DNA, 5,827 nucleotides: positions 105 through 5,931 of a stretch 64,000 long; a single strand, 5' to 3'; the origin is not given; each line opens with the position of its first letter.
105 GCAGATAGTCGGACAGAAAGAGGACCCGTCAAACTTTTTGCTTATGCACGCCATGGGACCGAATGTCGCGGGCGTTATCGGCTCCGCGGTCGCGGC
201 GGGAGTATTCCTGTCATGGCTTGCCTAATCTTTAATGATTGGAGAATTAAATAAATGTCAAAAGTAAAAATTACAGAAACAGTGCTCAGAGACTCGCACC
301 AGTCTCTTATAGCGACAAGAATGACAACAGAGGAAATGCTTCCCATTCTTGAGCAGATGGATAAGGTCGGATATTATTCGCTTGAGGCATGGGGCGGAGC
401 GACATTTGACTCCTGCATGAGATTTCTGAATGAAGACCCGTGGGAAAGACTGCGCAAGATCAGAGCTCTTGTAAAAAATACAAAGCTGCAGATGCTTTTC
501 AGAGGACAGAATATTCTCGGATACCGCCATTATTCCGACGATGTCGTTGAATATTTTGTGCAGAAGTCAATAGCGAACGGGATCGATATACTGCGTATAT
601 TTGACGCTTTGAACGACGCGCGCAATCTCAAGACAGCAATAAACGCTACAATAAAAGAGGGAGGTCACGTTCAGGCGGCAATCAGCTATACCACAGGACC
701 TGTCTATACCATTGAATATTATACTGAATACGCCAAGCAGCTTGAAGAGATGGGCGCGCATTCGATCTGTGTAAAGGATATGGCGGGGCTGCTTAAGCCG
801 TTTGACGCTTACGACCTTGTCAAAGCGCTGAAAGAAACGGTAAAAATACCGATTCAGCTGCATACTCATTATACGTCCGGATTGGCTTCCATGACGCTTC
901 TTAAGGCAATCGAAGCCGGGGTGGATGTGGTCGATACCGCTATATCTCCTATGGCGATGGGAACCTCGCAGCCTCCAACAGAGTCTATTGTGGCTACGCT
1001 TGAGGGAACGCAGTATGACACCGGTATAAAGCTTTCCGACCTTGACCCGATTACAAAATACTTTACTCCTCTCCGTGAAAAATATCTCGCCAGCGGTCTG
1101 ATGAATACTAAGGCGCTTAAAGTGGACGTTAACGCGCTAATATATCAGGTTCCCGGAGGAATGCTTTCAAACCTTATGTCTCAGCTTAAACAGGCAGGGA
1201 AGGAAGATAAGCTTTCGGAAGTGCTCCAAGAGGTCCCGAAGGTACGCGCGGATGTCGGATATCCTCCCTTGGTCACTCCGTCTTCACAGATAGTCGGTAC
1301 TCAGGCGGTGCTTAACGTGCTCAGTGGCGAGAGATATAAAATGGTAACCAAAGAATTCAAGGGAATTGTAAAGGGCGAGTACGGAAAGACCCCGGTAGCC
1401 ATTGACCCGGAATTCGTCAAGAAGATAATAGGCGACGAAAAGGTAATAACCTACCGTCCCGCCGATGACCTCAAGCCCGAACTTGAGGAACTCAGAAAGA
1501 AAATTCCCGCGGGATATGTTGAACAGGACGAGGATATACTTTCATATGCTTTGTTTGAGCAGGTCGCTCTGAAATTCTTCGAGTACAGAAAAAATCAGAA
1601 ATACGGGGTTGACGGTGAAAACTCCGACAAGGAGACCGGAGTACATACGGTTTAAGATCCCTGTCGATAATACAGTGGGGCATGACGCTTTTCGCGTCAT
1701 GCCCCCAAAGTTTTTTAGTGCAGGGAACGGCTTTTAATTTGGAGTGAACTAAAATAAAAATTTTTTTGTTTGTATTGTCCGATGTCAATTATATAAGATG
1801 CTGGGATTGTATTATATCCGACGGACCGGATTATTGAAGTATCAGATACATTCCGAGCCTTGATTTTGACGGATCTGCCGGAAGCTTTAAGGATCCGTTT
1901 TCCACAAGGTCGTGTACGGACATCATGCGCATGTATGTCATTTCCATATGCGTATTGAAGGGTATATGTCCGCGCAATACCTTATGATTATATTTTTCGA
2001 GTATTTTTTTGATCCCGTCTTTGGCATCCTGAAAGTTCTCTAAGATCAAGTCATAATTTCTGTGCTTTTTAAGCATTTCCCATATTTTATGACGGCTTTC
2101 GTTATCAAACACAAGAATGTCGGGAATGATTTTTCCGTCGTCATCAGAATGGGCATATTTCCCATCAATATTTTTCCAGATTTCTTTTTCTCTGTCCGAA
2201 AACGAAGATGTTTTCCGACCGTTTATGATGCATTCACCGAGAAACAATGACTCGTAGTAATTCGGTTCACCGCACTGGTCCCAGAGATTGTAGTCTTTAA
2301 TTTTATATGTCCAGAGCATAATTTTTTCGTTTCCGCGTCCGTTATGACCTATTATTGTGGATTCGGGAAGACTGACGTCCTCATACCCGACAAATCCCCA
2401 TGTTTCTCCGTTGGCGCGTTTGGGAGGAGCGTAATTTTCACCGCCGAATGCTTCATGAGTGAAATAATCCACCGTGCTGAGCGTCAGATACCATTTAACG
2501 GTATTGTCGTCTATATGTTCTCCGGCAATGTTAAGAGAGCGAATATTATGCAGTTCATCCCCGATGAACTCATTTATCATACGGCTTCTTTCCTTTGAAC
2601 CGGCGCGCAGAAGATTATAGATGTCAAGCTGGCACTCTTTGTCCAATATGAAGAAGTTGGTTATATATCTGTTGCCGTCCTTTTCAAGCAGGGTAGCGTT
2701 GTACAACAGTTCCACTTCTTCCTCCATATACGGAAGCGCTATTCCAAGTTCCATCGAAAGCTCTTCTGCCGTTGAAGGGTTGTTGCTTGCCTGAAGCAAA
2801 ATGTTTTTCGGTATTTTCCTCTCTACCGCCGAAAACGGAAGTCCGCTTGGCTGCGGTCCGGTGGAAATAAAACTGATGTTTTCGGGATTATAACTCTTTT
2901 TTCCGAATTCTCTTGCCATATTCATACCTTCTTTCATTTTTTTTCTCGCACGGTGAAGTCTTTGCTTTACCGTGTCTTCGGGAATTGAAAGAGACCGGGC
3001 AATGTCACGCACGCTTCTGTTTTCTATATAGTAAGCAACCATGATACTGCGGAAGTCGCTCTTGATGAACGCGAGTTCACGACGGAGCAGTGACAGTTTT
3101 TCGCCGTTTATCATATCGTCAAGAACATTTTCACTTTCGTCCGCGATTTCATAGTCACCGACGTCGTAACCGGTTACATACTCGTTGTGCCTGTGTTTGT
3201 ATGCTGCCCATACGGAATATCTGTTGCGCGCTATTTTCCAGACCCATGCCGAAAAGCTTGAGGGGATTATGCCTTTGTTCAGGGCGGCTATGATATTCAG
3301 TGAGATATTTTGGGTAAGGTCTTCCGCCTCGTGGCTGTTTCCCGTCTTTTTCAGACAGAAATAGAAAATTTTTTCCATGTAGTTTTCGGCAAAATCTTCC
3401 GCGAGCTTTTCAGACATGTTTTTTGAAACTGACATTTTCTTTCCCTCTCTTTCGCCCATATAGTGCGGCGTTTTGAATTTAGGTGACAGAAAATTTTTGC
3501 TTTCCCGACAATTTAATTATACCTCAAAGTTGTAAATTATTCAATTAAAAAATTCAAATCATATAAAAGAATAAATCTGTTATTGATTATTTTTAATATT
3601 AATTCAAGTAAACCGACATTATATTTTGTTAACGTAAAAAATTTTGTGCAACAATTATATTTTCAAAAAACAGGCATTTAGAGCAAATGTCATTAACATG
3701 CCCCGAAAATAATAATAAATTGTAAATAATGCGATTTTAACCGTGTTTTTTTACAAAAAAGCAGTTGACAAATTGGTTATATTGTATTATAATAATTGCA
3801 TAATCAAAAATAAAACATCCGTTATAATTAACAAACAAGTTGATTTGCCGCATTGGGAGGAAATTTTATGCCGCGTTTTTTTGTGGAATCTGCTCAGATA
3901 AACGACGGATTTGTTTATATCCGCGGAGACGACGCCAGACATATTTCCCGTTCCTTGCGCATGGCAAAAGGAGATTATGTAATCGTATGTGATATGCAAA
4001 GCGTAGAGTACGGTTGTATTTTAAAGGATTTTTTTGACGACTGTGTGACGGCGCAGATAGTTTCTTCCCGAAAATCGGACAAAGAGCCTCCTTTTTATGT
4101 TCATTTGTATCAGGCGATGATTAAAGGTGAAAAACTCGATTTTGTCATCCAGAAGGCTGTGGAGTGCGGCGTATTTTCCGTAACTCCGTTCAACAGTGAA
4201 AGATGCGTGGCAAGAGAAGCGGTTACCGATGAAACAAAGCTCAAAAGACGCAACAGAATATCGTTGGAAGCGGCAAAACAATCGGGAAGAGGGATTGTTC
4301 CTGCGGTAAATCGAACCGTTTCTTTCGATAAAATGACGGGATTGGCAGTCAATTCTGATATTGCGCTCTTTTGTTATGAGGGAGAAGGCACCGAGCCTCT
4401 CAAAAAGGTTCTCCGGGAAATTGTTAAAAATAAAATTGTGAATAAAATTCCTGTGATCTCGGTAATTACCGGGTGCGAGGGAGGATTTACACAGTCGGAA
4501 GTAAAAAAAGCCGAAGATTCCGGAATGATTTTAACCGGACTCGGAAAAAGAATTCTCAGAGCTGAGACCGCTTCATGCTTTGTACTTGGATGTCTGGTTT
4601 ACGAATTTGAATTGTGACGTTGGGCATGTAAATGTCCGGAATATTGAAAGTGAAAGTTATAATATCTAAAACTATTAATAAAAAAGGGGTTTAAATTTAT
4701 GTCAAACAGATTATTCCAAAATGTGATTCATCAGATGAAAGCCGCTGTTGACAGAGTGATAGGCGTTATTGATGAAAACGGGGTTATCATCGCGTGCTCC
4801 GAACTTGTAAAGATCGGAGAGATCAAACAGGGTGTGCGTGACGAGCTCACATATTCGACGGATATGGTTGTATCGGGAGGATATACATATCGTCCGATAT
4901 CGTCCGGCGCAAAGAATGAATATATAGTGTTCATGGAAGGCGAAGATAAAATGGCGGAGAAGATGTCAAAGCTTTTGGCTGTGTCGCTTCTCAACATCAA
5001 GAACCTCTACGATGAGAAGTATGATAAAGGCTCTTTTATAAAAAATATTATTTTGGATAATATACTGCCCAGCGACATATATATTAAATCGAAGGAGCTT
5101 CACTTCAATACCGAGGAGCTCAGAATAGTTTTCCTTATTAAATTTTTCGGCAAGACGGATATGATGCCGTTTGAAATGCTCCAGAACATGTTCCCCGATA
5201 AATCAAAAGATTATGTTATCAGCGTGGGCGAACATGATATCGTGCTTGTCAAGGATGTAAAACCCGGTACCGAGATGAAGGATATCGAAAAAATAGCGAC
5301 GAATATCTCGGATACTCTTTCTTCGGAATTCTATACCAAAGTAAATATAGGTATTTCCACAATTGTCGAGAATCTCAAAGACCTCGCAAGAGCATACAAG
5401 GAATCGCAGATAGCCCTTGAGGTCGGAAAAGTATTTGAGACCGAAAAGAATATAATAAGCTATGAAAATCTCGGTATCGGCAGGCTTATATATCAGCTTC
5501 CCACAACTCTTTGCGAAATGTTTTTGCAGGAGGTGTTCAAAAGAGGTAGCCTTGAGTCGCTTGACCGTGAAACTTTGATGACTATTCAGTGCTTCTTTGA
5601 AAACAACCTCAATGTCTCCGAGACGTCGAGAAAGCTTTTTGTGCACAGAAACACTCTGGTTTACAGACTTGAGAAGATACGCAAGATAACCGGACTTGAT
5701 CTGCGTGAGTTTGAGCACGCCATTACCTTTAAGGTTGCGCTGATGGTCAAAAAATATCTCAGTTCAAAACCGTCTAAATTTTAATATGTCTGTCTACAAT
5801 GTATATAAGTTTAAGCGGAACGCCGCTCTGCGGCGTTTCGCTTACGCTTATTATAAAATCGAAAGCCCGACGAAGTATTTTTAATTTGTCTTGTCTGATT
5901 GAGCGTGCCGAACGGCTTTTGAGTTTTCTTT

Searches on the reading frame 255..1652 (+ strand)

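Call 59: search_protein_families(library=pfam, proteins=[window:255-1652:+], max_evalue=0.00001)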
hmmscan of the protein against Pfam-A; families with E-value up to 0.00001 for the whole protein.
window:255-1652:+ (466 aa): 2 families
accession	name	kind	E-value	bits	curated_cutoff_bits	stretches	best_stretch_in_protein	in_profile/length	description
PF02436.23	PYC_OADA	-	4.2e-54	183.8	27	1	296-448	3-167/201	Conserved carboxylase domain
PF00682.25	HMGL-like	-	4.1e-21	76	29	1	3-265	1-255/260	HMGL-like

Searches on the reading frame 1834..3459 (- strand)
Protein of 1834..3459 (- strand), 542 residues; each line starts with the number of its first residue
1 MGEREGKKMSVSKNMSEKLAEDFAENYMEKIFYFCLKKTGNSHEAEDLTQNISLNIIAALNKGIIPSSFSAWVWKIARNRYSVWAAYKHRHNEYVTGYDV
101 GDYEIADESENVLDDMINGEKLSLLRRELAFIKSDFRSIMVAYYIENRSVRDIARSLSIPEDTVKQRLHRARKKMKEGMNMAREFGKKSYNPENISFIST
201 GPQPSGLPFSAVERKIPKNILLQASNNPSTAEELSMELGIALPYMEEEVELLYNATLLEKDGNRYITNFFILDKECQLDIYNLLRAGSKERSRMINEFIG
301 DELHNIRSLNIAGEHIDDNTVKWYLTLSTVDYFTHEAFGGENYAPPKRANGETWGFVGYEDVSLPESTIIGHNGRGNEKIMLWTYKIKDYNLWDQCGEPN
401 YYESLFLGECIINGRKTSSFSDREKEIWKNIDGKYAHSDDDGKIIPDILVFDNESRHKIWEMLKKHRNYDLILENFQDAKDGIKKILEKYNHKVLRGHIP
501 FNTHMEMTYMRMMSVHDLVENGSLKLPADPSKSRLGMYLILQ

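Call 59: search_protein_families(library=pfam, proteins=[window:1834-3459:-], max_evalue=0.00001)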
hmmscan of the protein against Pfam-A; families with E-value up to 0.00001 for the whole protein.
window:1834-3459:- (542 aa): 3 families
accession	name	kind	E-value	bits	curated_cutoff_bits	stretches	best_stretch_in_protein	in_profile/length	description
PF08281.18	Sigma70_r4_2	-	3.2e-10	40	25.7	1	137-175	16-54/54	Sigma-70, region 4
PF04545.22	Sigma70_r4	-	7.1e-09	35.5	24.1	1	137-177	10-50/50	Sigma-70, region 4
PF04542.20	Sigma70_r2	-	1e-07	32.1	24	1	25-80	3-60/71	Sigma-70 region 2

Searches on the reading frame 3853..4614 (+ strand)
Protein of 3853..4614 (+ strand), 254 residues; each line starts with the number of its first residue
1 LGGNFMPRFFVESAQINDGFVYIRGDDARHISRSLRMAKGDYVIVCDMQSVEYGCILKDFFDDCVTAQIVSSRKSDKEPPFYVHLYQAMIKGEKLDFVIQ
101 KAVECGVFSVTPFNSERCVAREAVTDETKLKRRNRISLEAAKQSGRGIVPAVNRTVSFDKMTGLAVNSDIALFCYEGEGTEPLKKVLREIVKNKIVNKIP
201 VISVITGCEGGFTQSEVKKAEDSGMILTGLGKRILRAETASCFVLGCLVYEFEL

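Call 59: search_protein_families(library=pfam, proteins=[window:3853-4614:+], max_evalue=0.00001)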
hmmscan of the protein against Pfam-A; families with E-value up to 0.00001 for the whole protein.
window:3853-4614:+ (254 aa): 1 family
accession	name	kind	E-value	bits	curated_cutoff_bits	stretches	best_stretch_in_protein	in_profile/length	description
PF04452.19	Methyltrans_RNA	-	3.1e-42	144.4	23.9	1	78-247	2-163/165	RNA methyltransferase domain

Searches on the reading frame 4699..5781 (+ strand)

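Call 3: search_protein_families(library=pfam, proteins=[window:4699-5781:+], max_evalue=0.01)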
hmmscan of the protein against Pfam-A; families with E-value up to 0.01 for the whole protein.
window:4699-5781:+ (361 aa): 3 families
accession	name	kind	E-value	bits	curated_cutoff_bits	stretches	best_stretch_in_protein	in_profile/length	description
PF13556.12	HTH_30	-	1e-20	73.7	27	1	293-349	2-58/59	PucR C-terminal helix-turn-helix domain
PF17853.6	GGDEF_2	-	2.1e-09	38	24.5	1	126-242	7-116/116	GGDEF-like domain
PF05651.19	Diacid_rec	-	0.00043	20.4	23.6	1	2-53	2-53/134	Putative sugar diacid recognition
